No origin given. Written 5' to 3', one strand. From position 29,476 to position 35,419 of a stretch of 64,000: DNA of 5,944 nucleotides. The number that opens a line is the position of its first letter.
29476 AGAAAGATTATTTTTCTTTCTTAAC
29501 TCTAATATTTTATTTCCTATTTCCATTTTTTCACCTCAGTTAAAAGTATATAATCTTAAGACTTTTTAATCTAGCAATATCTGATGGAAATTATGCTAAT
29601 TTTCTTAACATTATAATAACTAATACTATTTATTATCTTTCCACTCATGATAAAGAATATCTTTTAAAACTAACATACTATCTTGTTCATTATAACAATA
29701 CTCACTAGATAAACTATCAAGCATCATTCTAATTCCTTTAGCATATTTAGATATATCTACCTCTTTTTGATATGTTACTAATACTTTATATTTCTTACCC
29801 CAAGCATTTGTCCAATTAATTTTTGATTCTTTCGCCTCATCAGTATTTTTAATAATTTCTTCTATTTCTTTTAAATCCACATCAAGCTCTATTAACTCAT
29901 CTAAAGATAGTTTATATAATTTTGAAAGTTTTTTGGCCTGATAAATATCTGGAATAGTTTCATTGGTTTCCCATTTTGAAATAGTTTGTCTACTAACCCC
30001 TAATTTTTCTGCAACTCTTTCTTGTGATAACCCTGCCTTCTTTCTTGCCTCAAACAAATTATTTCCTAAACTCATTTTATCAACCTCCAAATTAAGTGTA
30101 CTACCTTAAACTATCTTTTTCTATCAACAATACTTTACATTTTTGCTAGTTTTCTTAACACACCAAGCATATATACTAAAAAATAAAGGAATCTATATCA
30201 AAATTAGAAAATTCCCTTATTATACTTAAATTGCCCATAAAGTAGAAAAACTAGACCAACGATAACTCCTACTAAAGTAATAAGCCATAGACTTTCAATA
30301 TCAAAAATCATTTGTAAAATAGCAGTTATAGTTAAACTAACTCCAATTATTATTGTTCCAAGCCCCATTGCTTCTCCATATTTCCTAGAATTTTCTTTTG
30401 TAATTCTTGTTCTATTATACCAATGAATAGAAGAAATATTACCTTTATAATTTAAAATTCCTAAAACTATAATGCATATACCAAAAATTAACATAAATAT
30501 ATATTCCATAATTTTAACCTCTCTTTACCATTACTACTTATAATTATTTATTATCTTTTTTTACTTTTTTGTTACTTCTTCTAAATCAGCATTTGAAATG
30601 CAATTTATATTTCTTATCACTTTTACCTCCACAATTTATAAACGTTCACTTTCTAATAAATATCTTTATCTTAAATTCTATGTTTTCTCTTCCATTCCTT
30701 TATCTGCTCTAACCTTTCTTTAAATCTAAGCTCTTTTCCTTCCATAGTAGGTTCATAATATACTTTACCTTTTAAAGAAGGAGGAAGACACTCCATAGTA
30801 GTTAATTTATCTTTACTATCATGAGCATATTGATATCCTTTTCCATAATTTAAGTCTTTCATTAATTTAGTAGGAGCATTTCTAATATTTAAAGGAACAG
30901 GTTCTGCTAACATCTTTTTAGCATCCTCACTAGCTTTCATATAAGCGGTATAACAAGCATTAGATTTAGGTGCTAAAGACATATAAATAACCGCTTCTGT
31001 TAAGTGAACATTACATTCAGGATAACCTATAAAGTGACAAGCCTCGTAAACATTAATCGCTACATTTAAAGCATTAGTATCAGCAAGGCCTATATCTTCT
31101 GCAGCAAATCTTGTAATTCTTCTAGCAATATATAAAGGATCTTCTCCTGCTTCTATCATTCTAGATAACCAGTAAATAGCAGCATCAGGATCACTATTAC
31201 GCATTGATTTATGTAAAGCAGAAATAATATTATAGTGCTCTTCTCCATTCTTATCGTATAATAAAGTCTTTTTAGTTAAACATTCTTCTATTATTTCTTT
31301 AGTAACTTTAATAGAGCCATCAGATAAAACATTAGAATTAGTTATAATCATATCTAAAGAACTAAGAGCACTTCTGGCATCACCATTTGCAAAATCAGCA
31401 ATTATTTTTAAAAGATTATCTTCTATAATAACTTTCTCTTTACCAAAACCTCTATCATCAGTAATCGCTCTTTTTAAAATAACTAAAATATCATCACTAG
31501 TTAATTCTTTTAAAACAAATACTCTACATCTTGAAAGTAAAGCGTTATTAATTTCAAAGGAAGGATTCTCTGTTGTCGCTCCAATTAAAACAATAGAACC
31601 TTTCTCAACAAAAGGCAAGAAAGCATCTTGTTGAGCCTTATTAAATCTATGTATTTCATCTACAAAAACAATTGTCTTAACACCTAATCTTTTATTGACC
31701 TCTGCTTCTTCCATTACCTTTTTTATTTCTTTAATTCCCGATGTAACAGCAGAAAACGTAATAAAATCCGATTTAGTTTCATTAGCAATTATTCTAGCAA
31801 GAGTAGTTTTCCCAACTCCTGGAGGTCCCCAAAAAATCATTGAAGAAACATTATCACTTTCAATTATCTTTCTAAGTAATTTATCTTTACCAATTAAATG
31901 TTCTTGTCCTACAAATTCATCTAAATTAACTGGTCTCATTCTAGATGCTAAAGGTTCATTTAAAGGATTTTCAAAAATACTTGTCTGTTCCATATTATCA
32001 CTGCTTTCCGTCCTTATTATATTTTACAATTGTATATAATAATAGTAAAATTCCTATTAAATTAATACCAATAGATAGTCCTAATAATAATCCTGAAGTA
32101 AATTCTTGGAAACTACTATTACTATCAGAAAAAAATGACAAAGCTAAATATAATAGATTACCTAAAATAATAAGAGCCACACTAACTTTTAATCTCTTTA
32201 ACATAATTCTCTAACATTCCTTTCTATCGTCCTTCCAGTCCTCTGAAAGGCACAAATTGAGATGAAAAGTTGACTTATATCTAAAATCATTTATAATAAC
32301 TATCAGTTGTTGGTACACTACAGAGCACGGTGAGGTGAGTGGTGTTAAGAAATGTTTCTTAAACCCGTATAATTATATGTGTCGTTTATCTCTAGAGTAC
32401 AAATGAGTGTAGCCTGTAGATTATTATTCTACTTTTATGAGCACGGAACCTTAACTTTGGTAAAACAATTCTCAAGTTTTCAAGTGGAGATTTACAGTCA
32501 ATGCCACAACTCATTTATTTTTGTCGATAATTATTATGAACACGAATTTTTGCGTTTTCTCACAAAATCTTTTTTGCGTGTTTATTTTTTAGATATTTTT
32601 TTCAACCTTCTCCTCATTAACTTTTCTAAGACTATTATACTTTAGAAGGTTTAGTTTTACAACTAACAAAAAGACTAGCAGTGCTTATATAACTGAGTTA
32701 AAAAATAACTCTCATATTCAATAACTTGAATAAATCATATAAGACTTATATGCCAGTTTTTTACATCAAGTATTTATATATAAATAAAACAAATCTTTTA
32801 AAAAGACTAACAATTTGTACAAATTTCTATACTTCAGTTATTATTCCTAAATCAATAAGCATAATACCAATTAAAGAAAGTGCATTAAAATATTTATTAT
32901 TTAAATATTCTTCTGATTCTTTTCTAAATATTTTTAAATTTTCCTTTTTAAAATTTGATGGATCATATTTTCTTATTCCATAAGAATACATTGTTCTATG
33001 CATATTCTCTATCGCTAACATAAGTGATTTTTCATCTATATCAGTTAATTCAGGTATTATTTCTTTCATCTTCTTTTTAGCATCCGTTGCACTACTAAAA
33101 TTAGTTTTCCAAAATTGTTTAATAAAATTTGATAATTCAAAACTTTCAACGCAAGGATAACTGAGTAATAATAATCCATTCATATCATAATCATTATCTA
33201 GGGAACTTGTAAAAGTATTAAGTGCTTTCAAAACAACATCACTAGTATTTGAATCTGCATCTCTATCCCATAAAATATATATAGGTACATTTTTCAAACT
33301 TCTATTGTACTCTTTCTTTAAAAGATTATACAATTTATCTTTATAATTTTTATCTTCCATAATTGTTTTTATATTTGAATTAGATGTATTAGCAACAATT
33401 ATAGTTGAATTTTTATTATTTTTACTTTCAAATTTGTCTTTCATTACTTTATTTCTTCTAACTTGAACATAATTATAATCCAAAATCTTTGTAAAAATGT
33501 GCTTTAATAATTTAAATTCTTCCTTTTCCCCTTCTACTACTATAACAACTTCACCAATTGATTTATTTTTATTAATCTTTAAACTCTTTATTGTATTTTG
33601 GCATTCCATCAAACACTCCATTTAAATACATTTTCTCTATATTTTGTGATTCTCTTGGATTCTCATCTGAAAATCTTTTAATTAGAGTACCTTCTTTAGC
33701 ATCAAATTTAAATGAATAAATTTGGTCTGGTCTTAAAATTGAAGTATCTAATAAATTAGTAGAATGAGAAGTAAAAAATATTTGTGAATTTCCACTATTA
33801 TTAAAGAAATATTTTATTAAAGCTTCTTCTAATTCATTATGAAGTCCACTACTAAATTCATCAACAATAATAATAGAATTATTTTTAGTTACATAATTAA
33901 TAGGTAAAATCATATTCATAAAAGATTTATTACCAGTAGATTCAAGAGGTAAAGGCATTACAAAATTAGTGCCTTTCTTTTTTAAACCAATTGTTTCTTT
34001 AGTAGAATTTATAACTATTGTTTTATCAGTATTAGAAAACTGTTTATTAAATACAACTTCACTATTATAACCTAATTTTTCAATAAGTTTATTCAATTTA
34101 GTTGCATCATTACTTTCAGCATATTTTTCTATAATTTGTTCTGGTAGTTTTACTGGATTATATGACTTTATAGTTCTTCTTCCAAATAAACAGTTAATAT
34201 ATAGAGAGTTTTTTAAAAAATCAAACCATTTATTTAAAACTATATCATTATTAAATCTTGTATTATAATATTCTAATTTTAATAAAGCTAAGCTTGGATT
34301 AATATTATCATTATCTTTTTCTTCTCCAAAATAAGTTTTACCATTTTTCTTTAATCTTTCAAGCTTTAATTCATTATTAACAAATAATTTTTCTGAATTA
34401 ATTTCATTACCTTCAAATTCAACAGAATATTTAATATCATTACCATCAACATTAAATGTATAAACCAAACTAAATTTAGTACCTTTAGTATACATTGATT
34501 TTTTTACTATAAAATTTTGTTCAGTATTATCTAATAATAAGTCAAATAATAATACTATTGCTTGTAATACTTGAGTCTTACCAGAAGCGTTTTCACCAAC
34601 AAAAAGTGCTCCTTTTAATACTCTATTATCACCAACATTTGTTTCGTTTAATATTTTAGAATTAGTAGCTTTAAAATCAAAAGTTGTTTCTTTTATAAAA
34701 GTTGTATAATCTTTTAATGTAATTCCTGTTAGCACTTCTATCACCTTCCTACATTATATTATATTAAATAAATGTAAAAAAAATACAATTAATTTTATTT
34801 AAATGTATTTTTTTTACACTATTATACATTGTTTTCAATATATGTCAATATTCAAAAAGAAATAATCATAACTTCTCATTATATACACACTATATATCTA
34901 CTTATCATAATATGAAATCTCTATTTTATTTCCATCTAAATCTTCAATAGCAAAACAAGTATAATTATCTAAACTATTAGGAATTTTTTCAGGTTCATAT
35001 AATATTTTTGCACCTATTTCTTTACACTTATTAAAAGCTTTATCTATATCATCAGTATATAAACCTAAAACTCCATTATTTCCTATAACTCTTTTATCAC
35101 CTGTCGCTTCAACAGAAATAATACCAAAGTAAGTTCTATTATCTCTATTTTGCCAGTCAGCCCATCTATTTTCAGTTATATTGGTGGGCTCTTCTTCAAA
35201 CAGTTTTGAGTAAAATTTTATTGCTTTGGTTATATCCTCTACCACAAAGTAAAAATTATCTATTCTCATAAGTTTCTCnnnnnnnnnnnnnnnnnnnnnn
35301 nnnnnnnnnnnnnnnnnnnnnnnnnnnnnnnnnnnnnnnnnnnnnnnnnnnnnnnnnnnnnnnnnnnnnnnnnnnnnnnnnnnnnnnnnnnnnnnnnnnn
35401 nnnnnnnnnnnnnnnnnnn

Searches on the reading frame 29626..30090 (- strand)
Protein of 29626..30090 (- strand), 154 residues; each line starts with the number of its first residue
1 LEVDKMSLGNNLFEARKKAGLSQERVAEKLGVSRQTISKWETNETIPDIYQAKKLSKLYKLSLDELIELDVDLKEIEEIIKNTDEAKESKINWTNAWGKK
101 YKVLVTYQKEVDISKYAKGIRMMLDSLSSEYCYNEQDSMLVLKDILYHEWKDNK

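Call 102: search_protein_families(library=pfam, proteins=[window:29626-30090:-], max_evalue=0.001)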
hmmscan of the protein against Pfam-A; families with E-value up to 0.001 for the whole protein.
window:29626-30090:- (154 aa): 7 families
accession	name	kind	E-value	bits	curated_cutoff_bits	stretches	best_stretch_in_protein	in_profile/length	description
PF01381.28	HTH_3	-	1.3e-18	67.1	23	1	14-66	3-55/55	Helix-turn-helix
PF12844.13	HTH_19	-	1.5e-11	44.4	30.2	1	9-68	1-60/64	Helix-turn-helix domain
PF13560.12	HTH_31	-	4.7e-10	40.1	27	1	8-66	2-61/64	Helix-turn-helix domain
PF13384.12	HTH_23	-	2.7e-05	24.3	24.6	1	18-40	15-37/50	Homeodomain-like domain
PF13443.12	HTH_26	-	4.6e-05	24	22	1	15-70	5-61/63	Cro/C1-type HTH DNA-binding domain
PF04545.22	Sigma70_r4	-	0.00033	20.6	24.1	1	13-41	13-41/50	Sigma-70, region 4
PF15943.11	YdaS_toxin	-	0.00042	20.5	30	1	18-47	7-36/65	Bacterial toxin YdaS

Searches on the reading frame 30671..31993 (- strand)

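Call 102: search_protein_families(library=pfam, proteins=[window:30671-31993:-], max_evalue=0.001)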
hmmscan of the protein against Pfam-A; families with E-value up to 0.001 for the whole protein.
window:30671-31993:- (440 aa): 11 families
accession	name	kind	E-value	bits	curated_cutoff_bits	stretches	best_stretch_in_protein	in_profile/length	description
PF12002.13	MgsA_C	-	9.7e-66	221.2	27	1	266-432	1-167/167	MgsA AAA+ ATPase C terminal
PF16193.11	AAA_assoc_2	-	5.8e-27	94.2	34.3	1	185-265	2-81/81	AAA C-terminal domain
PF00004.35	AAA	-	2.1e-19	70.7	21.2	1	52-161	1-128/131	ATPase family associated with various cellular activities (AAA)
PF05496.18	RuvB_N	-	1.4e-16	61.1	27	1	19-139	1-119/159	Holliday junction DNA helicase RuvB P-loop domain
PF20720.3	nSTAND3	-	2e-06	28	27.2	1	51-114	19-74/155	Novel STAND NTPase 3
PF13173.12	AAA_14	-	7.4e-06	26.4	27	1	53-164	6-123/129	AAA domain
PF07728.20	AAA_5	-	2.2e-05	24.9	22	1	52-138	2-99/139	AAA domain (dynein-related subfamily)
PF07724.20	AAA_2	-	3.7e-05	24.3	27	1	48-134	2-104/166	AAA domain (Cdc48 subfamily)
PF00931.28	NB-ARC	-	4.5e-05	23.3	23.5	1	36-77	5-49/248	NB-ARC domain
PF00158.32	Sigma54_activat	-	4.9e-05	23.5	20.2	0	106-143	94-131/168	Sigma-54 interaction domain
PF13401.12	AAA_22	-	0.00035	21.3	27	0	51-82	7-41/130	AAA domain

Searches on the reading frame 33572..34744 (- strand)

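Call 22: search_protein_families(library=pfam, proteins=[window:33572-34744:-], max_evalue=0.01)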
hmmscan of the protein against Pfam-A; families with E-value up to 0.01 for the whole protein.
window:33572-34744:- (390 aa): 3 families
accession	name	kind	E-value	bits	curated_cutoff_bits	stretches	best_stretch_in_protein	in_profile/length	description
PF13304.12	AAA_21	-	2.1e-17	64.6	27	1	48-333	4-304/304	AAA domain, putative AbiEii toxin, Type IV TA system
PF13175.12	AAA_15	-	1.1e-09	38.9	32.1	2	47-219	27-181/374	AAA ATPase domain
PF02463.25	SMC_N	-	2.2e-05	24.4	40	1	47-335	28-205/220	RecF/RecN/SMC N terminal domain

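Call 23: search_protein_families(library=padloc, proteins=[window:33572-34744:-], max_evalue=0.001)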
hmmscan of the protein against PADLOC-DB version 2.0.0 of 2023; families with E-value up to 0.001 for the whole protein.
window:33572-34744:- (390 aa): 48 families (the best 25 are shown)
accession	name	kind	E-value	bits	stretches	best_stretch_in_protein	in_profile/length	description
PDLC02335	AbiLi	-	2e-47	159.8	1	4-387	49-290/326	AbiLi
PDLC04426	PDC-M12A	-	1.6e-30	104.8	1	5-379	2-368/369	-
PDLC02980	AriA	-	8e-21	73.3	1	47-333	3-304/304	-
PDLC02336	AbiLi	-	1.6e-16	58.8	1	44-334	23-295/340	AbiLi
PDLC04608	PDC-M38A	-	1.3e-12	46.1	1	47-339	29-322/367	-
PDLC02979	AriA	-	2.7e-12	45.2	2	47-148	27-138/373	-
PDLC03878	NsnB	-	5.2e-12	44.2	1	46-360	24-305/345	-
PDLC04178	HEC-01A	-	5.2e-12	43.5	1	286-358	285-356/399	-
PDLC04135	mad3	-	2.5e-11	41.8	1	48-334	27-329/374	mads_3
PDLC04164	AriA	-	2.6e-11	41.6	1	211-332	121-236/253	-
PDLC04611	PDC-M38A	-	3.2e-11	41.3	1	44-330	23-328/383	-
PDLC02915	ATPase-Toprim_I-B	-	4.8e-11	40.2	1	45-363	24-331/623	-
PDLC04177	HEC-01A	-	6.7e-11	39.8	1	143-362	152-369/393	-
PDLC00274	PtuA1|PtuA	-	2e-10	38.6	1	205-348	227-363/438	AAA ATPase domain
PDLC04182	HEC-01A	-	1.2e-09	35.7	1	288-362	305-379/406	-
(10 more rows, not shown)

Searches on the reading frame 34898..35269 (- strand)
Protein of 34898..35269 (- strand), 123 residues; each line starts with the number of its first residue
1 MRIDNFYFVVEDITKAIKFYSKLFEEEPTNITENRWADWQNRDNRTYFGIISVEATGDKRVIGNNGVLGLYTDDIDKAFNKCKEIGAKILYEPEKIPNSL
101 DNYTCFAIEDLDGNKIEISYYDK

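Call 22: search_protein_families(library=pfam, proteins=[window:34898-35269:-], max_evalue=0.01)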
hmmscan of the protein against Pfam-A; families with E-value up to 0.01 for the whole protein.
window:34898-35269:- (123 aa): 3 families
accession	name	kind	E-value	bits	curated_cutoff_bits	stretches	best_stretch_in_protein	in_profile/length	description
PF00903.31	Glyoxalase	-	8e-10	39.6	20.6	1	2-118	1-121/121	Glyoxalase/Bleomycin resistance protein/Dioxygenase superfamily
PF12681.13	Glyoxalase_2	-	3.2e-05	24.3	30.1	1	8-119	6-114/118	Glyoxalase-like domain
PF13669.12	Glyoxalase_4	-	0.0044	17.7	27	0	8-93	5-97/109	Glyoxalase/Bleomycin resistance protein/Dioxygenase superfamily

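Call 23: search_protein_families(library=padloc, proteins=[window:34898-35269:-], max_evalue=0.001)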
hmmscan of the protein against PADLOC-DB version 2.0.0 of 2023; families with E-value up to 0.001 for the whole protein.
window:34898-35269:- (123 aa): 0 families
